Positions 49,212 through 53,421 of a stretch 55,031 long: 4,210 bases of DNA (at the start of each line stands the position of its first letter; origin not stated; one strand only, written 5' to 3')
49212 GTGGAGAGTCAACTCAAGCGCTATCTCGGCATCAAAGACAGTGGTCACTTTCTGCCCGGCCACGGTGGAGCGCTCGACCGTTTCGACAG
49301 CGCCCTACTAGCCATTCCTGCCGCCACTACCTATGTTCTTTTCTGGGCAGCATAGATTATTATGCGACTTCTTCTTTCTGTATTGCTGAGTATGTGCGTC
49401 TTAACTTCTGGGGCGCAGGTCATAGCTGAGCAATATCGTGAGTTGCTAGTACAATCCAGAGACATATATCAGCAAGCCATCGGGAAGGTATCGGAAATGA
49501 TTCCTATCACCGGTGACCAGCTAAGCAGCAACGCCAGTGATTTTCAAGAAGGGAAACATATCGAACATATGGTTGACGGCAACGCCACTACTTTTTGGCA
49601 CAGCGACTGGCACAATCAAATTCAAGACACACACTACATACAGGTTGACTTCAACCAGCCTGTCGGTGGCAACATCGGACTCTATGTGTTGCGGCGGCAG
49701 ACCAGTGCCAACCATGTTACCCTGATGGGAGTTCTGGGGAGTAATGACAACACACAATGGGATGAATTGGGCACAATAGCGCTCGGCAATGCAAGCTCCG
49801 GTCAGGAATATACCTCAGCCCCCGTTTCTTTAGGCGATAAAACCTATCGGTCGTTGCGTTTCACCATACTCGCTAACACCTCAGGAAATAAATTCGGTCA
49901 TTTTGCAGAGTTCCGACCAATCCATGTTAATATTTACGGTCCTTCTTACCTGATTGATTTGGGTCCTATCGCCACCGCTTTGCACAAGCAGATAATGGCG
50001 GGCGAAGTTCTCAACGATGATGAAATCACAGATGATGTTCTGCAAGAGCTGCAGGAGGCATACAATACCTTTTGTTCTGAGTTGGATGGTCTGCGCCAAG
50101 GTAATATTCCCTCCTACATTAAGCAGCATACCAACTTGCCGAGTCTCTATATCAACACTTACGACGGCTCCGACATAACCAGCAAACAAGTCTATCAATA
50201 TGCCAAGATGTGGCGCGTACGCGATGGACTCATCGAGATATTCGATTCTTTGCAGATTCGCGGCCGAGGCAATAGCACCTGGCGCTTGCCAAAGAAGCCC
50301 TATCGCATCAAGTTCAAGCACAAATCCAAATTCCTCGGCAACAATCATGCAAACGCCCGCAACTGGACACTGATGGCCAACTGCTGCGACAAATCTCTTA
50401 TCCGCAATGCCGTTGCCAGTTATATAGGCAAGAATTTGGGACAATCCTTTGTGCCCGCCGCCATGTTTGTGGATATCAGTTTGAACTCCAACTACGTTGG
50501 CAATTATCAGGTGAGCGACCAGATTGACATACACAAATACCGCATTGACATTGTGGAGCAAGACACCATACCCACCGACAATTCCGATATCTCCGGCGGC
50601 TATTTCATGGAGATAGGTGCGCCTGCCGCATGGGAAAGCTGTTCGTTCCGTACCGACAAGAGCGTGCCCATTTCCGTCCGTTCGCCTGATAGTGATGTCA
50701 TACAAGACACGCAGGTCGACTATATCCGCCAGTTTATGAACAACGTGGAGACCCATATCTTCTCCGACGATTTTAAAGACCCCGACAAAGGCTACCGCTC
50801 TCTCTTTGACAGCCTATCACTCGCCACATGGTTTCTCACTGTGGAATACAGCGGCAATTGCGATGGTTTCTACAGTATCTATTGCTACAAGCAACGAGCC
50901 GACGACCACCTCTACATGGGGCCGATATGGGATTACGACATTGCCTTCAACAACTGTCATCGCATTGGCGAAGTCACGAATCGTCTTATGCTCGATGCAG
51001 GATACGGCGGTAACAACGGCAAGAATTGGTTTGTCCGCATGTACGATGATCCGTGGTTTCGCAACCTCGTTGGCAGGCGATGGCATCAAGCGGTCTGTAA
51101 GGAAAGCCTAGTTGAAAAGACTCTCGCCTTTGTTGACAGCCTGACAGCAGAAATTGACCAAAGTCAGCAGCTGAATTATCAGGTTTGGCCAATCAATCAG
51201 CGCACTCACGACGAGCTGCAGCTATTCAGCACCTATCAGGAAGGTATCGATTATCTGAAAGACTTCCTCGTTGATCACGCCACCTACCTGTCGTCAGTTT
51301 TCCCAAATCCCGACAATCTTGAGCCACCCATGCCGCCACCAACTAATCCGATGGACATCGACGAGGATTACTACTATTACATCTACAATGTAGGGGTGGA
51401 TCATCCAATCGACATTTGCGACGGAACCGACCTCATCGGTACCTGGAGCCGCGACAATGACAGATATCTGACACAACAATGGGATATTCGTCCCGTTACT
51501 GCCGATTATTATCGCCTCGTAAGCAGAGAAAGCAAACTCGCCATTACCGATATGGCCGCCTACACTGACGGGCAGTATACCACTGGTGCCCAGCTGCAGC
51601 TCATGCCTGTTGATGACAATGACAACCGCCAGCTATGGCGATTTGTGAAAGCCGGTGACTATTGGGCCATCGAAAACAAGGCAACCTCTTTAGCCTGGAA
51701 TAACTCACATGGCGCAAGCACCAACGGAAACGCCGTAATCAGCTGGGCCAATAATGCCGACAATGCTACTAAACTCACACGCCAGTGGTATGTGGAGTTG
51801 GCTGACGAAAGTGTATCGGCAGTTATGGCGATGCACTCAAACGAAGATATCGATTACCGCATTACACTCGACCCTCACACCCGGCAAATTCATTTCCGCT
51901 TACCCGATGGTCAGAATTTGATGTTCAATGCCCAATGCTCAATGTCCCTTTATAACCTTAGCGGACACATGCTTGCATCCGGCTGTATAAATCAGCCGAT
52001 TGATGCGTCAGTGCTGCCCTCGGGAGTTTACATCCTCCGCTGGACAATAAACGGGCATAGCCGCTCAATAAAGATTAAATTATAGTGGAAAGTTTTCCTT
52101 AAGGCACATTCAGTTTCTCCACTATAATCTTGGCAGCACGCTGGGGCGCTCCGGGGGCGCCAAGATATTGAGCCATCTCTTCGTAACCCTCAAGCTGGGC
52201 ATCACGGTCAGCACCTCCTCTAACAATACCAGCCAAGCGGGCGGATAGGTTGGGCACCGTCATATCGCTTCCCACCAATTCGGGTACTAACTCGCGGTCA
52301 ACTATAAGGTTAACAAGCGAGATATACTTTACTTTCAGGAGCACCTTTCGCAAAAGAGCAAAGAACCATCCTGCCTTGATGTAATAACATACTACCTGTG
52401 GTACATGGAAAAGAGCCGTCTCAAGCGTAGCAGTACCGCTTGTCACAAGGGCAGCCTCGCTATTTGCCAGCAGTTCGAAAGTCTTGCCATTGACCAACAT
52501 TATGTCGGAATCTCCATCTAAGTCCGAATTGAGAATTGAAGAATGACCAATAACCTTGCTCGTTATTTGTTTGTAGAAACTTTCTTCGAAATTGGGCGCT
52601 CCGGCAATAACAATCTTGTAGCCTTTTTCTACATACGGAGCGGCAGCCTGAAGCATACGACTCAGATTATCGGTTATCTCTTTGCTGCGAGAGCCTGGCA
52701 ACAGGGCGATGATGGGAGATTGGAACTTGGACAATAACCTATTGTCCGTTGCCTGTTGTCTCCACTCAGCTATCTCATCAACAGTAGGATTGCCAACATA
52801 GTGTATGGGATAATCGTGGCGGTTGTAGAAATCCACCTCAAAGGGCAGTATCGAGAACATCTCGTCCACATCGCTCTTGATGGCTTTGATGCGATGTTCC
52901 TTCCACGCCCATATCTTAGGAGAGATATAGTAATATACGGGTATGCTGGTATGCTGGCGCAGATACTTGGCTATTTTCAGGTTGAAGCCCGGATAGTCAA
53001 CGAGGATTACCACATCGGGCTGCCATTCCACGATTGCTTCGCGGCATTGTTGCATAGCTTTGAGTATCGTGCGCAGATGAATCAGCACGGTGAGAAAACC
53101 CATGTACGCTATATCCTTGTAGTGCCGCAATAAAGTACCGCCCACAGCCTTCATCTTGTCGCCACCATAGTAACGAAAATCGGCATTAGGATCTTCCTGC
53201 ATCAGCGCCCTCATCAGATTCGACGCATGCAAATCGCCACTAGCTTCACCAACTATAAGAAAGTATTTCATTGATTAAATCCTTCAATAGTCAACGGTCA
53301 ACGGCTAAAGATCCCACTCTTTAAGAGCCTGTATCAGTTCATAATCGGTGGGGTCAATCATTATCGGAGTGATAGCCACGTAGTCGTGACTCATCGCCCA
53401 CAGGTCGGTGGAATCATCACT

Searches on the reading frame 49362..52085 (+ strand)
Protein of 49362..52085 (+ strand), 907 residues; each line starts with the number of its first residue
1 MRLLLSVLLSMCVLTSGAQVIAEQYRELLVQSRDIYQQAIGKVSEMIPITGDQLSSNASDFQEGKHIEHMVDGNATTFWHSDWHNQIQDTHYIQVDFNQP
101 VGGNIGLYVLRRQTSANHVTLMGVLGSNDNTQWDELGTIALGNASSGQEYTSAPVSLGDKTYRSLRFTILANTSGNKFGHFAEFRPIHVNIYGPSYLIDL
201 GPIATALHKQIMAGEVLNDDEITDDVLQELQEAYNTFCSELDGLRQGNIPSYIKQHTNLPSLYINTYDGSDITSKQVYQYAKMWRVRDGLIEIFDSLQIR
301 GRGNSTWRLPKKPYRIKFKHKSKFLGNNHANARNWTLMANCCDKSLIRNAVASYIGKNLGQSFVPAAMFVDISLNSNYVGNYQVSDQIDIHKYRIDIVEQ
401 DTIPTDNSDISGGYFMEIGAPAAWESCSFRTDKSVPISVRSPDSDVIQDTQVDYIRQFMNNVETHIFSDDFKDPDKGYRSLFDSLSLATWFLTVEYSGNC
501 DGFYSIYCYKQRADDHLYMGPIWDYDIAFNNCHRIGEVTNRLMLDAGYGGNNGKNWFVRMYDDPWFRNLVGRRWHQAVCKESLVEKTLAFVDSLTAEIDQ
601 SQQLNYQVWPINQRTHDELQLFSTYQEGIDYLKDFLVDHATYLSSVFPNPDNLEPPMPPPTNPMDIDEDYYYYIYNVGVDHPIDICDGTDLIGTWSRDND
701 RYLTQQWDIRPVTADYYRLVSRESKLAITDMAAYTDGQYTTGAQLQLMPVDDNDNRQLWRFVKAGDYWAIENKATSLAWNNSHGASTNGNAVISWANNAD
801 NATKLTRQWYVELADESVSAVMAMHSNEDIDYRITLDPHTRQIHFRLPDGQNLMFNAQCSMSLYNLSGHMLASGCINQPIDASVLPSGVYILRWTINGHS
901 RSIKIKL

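Call 22: search_protein_families(library=pfam, proteins=[window:49362-52085:+], max_evalue=0.001)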
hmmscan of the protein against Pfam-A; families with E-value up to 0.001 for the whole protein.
window:49362-52085:+ (907 aa): 5 families
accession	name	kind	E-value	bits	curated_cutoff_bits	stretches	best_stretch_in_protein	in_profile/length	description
PF08757.17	CotH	-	5e-41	141.7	23.8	1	299-643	1-322/322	CotH kinase protein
PF14200.12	RicinB_lectin_2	-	3.2e-14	53.8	25.6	1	704-795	2-89/89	Ricin-type beta-trefoil lectin domain-like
PF00754.31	F5_F8_type_C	-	2.6e-11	44.2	28.2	1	58-184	4-127/127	F5/8 type C domain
PF22633.2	F5_F8_type_C_2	-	9.7e-06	26.6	27.8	1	70-151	2-80/91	NedA-like, galactose-binding domain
PF00652.28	Ricin_B_lectin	-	0.00067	20.3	29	0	691-801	25-121/126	Ricin-type beta-trefoil lectin domain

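Call 38: search_solved_structures(query=window:49362-52085:+, max_evalue=1, show_alignments=2)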
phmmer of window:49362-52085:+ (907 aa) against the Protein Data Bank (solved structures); distinct sequences matched with E-value up to 1: 21.
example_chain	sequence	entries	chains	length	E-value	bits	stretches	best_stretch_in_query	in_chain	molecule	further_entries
3f2z_A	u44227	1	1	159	1.1e-07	33.6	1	54-150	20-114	uncharacterized protein BF3579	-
1wcq_A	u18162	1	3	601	1.4e-05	26.7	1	63-184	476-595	SIALIDASE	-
1w8n_A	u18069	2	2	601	1.4e-05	26.7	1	63-184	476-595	BACTERIAL SIALIDASE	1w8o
2ber_A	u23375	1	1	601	1.4e-05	26.7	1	63-184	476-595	BACTERIAL SIALIDASE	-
1eut_A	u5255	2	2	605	1.5e-05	26.6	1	63-184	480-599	SIALIDASE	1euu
2bzd_A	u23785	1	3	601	1.5e-05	26.6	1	63-184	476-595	BACTERIAL SIALIDASE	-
2kd7_A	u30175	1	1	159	0.00017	23.1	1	68-153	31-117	Putative chitobiase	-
3ggl_A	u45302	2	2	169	0.00019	22.9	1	68-153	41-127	Putative chitobiase | Chitobiase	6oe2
4lks_A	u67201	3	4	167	0.00029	22.3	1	63-183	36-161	Glycosyl hydrolase, family 31/fibronectin type III domain protein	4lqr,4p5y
7blg_A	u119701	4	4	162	0.0026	19.2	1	54-109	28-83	family 32 carbohydrate-binding module from Bacteroides thetaiotaomicron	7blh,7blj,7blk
2j7m_A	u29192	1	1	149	0.037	15.4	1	66-185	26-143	HYALURONIDASE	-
2j1a_A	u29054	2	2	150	0.038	15.3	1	66-185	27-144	HYALURONIDASE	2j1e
5jd9_A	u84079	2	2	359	0.11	13.8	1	301-582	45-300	Spore coat protein H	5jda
1a57_A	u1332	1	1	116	0.3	12.3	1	673-702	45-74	INTESTINAL FATTY ACID-BINDING PROTEIN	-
1ael_A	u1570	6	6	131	0.37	12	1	673-702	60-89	FATTY ACID-BINDING PROTEIN | INTESTINAL FATTY ACID BINDING PROTEIN | INTESTINAL FATTY ACID-BINDING PROTEIN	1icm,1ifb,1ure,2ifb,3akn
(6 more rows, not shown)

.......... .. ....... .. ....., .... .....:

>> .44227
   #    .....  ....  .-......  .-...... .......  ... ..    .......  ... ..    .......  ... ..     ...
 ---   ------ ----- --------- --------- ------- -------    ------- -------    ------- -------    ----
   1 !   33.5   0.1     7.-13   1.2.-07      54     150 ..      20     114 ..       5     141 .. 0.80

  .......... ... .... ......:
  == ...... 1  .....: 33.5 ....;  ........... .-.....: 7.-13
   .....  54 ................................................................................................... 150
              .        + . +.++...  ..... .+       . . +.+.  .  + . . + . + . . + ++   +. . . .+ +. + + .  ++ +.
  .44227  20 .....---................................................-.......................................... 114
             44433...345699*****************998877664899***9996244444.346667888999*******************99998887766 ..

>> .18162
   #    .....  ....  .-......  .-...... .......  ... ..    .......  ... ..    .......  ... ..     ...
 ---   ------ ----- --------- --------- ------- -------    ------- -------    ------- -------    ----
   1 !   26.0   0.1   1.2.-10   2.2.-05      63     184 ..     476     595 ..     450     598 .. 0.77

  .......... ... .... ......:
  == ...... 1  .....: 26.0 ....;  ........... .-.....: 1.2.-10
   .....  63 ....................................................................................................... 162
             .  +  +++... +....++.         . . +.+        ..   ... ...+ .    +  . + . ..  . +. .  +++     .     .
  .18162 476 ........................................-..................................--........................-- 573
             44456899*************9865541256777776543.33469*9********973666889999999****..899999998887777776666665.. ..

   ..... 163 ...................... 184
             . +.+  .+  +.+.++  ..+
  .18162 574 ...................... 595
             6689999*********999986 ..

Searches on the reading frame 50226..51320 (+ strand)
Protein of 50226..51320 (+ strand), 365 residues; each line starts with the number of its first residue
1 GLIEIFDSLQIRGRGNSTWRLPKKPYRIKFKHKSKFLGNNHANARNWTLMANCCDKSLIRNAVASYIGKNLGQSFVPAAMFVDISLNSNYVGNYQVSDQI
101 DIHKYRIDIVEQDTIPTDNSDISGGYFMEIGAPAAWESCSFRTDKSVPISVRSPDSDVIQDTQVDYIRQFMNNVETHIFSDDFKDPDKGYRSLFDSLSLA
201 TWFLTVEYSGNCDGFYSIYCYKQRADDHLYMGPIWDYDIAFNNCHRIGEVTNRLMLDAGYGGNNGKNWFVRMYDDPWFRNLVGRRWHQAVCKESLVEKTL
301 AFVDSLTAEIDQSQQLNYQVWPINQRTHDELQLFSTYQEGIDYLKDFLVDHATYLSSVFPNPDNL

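Call 42: search_solved_structures(query=window:50226-51320:+, max_evalue=10, show_alignments=1)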
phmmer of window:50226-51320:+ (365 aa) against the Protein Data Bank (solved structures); distinct sequences matched with E-value up to 10: 13.
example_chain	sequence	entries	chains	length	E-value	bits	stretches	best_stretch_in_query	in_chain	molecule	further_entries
5jd9_A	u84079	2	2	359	0.0045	19.3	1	200-296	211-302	Spore coat protein H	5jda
6kmv_A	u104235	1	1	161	0.5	12.6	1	184-269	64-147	Caspase-4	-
1j08_A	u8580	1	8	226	0.61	12.3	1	103-165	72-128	glutaredoxin-like protein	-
6kmu_A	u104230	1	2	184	0.64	12.3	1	184-270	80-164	Caspase-4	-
6kmu_C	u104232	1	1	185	0.65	12.3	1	184-270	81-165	Caspase-4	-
6kmv_R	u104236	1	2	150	0.76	12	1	183-269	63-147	Caspase-4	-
6kmv_J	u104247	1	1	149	0.84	11.9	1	183-269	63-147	Caspase-4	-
6kmv_B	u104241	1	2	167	0.98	11.7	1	184-269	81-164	Caspase-4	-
6kmv_I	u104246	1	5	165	1.1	11.5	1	184-269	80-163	Caspase-4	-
6kmv_E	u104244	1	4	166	1.1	11.5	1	184-269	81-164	Caspase-4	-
6kn1_A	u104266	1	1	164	1.3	11.3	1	184-269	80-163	Caspase-4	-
6kmv_U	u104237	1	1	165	1.3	11.3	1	184-269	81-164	Caspase-4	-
6kn1_C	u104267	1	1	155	1.4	11.1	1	184-268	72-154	Caspase-4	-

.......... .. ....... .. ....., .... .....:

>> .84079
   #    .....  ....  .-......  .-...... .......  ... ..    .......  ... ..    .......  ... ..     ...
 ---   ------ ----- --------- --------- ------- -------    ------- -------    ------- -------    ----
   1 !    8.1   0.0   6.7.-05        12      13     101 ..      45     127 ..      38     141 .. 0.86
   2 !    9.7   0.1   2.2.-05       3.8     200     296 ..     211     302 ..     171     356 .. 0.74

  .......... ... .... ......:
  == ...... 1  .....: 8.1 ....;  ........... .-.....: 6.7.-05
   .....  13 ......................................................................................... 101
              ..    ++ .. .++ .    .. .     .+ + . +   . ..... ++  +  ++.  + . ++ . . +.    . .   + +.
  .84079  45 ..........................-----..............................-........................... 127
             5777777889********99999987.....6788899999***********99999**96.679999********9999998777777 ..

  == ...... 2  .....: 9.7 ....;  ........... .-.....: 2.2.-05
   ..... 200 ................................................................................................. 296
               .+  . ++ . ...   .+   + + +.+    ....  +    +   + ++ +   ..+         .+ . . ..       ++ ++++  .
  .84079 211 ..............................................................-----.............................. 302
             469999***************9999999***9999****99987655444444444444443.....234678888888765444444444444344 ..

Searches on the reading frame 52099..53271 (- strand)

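Call 76: search_protein_families(library=pfam, proteins=[window:52099-53271:-], max_evalue=0.0001)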
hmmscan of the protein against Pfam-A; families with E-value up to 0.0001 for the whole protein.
window:52099-53271:- (390 aa): 1 family
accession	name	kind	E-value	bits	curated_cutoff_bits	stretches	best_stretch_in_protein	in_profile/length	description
PF02684.21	LpxB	-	5.8e-79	266.1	22.6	1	4-356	2-345/374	Lipid-A-disaccharide synthetase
